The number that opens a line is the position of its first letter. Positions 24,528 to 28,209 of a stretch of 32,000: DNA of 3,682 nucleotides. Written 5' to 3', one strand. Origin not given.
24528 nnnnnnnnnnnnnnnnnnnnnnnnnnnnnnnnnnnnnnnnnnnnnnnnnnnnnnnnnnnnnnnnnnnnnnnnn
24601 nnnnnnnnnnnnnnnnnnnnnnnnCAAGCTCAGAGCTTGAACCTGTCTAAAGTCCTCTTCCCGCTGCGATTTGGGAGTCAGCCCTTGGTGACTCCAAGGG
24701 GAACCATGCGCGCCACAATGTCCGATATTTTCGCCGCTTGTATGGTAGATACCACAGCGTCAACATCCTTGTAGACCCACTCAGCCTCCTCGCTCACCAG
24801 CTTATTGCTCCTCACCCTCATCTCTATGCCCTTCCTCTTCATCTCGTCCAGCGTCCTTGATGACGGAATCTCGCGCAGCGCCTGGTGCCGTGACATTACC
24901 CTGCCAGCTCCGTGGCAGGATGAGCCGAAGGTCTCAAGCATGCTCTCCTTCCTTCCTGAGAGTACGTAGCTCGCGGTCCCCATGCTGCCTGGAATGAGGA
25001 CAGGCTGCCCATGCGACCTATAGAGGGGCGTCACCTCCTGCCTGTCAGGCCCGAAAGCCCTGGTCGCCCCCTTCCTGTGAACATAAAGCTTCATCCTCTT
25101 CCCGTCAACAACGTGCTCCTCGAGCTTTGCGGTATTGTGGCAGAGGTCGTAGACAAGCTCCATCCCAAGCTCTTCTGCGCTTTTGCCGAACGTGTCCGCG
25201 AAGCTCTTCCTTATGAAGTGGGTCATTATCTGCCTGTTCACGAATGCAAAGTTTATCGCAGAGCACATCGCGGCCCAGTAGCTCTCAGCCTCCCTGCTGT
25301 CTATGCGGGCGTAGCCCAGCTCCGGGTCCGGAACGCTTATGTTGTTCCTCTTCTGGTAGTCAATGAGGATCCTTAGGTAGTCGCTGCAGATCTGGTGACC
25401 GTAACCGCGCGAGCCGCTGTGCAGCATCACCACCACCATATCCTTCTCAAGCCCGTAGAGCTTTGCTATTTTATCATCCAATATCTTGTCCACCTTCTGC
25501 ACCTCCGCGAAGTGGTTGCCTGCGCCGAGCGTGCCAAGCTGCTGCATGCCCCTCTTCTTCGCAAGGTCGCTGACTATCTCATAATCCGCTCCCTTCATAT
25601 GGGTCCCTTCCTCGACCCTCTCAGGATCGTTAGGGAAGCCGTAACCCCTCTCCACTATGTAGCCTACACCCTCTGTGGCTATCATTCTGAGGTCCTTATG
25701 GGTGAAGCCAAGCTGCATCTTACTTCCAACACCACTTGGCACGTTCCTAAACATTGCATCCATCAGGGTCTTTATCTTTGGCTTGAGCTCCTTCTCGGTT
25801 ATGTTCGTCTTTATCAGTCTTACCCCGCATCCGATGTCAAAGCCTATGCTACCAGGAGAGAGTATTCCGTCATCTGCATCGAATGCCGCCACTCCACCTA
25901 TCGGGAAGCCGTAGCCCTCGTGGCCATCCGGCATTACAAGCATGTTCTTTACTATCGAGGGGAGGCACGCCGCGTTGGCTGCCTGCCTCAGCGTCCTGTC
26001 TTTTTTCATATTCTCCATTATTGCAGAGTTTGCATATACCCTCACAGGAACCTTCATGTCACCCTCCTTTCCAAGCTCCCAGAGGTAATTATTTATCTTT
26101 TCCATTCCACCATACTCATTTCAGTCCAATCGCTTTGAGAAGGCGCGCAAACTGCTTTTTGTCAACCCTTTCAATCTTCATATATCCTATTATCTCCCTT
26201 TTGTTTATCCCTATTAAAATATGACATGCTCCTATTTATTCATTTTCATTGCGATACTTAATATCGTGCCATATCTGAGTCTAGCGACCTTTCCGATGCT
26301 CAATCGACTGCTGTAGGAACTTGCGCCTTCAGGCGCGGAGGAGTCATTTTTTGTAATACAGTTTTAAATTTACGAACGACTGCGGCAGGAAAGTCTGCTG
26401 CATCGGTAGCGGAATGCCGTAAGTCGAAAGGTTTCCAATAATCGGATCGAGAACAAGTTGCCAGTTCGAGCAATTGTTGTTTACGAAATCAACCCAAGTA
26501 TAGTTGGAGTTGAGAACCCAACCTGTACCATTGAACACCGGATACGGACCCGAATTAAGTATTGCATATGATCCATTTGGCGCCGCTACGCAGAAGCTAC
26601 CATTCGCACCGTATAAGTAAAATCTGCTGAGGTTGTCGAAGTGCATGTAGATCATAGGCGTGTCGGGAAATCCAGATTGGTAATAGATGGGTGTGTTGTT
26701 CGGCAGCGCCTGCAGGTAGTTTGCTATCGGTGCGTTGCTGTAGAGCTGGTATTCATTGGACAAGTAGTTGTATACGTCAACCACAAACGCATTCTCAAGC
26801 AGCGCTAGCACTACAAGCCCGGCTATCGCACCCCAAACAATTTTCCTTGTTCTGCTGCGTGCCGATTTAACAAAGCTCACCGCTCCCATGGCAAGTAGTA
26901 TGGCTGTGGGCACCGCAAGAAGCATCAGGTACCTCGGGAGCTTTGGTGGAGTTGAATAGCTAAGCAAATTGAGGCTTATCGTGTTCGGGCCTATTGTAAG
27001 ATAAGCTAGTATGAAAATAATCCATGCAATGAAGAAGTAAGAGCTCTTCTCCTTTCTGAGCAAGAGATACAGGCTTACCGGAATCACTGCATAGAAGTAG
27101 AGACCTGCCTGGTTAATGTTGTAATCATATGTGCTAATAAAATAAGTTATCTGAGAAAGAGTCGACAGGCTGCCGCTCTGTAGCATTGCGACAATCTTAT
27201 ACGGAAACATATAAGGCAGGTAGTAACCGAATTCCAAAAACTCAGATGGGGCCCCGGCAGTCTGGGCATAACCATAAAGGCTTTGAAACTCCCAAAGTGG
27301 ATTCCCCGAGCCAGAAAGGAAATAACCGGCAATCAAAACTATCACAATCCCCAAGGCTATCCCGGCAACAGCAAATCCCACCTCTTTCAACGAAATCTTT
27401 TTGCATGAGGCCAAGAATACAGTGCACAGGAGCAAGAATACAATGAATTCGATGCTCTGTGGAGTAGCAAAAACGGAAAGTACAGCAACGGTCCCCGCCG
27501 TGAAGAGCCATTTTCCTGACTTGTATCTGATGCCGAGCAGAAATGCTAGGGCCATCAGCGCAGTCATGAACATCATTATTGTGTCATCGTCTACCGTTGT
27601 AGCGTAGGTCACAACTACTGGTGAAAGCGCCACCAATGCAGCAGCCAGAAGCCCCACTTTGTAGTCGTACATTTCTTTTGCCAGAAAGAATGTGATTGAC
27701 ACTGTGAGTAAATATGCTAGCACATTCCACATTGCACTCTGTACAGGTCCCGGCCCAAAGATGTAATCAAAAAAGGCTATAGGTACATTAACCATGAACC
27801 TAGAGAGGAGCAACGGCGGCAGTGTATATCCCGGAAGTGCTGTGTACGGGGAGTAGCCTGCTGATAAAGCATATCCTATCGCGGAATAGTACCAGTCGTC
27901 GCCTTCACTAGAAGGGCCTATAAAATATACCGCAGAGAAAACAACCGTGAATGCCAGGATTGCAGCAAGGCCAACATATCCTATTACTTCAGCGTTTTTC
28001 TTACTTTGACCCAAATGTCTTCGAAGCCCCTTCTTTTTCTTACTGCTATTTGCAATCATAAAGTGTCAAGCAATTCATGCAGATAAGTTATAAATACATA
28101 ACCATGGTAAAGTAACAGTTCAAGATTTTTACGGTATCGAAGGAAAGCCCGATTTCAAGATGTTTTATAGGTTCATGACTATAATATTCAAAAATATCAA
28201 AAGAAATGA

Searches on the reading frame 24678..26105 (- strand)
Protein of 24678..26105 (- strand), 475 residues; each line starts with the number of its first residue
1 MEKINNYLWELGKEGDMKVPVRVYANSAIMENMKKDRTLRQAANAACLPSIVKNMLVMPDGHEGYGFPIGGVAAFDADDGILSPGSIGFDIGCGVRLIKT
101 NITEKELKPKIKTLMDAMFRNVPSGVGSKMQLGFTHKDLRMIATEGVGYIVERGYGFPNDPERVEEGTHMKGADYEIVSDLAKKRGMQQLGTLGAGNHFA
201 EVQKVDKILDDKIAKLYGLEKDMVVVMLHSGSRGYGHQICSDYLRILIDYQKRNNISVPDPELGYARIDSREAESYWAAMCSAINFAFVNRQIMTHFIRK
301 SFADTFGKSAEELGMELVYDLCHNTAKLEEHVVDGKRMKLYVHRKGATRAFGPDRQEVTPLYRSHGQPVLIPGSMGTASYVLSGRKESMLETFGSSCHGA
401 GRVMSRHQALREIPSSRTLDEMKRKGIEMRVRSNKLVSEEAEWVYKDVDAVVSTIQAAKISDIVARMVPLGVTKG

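Call 8: search_protein_families(library=pfam, proteins=[window:24678-26105:-], max_evalue=0.01)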
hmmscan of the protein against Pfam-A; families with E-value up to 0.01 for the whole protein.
window:24678-26105:- (475 aa): 1 family
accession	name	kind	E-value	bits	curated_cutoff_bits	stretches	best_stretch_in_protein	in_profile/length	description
PF01139.22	RtcB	-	7.3e-162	539.9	27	1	41-475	1-426/426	tRNA-splicing ligase RtcB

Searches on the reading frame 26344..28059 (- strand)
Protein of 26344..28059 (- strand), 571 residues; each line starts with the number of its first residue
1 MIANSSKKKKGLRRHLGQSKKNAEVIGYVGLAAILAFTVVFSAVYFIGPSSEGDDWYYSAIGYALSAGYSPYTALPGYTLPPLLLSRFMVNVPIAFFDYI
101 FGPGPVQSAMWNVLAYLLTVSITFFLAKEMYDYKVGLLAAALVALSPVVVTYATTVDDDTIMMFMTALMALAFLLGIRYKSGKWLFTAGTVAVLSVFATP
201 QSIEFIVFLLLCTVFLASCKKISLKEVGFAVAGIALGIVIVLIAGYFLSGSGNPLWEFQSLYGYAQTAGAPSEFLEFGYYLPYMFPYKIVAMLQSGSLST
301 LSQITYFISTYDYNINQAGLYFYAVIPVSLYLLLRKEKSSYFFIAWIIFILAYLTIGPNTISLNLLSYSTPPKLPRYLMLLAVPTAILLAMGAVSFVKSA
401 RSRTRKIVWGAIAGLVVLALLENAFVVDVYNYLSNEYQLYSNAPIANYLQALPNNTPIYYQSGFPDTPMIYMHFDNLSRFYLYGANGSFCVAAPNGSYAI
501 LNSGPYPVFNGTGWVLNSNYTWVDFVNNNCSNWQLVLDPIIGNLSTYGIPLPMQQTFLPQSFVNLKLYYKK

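Call 33: search_protein_families(library=pfam, proteins=[window:26344-28059:-], max_evalue=0.001)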
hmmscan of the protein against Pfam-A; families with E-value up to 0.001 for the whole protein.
window:26344-28059:- (571 aa): 2 families
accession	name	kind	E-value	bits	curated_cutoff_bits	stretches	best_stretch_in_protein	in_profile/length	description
PF13231.12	PMT_2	-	1.1e-10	42.4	26.1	1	89-241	5-154/160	Dolichyl-phosphate-mannose-protein mannosyltransferase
PF09913.15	DUF2142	-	2.2e-05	23.9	30.1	1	117-251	133-267/395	Predicted membrane protein (DUF2142)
